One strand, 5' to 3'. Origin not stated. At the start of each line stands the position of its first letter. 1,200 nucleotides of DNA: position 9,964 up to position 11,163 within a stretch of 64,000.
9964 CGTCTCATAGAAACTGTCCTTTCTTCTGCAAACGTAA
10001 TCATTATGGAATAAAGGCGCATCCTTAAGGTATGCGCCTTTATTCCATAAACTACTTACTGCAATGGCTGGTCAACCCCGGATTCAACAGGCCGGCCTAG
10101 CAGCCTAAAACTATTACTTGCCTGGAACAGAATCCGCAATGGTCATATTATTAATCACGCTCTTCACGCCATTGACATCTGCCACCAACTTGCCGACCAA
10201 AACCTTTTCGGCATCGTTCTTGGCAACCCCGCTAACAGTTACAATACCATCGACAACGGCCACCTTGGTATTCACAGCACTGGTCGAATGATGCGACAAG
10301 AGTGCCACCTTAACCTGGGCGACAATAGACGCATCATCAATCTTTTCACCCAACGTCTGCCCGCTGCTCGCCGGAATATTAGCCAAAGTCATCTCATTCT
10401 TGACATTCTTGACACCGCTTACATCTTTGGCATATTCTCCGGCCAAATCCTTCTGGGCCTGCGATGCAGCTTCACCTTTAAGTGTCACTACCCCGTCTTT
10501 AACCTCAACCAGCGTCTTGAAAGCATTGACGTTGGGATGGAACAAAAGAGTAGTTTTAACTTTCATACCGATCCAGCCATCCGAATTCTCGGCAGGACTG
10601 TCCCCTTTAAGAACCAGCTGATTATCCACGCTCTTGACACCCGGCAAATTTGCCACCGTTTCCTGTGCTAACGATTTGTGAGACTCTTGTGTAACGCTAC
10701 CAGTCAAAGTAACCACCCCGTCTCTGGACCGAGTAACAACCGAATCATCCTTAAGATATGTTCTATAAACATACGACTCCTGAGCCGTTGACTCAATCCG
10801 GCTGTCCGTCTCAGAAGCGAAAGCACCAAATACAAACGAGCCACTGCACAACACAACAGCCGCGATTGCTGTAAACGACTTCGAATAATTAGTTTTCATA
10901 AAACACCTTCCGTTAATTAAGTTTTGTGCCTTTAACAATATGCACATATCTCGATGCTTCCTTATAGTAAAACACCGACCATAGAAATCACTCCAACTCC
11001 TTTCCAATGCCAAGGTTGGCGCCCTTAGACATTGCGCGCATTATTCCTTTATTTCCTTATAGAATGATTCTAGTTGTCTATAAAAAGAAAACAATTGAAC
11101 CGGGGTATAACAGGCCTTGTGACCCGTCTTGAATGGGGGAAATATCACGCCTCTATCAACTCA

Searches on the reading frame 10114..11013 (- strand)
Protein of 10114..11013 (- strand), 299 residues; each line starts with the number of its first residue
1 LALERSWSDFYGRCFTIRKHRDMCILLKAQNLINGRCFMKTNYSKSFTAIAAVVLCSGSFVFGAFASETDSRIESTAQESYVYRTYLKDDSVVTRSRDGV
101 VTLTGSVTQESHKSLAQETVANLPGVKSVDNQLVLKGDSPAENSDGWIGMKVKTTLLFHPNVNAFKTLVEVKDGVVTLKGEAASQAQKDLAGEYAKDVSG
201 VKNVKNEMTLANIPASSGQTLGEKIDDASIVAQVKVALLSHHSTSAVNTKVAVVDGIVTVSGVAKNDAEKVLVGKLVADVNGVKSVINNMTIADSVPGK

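Call 27: search_protein_families(library=pfam, proteins=[window:10114-11013:-], max_evalue=0.001)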
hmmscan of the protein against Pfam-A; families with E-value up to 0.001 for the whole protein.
window:10114-11013:- (299 aa): 1 family
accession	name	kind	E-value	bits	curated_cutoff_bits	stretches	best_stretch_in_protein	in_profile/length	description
PF04972.22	BON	-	9.1e-43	144.8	27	3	144-211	1-68/69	BON domain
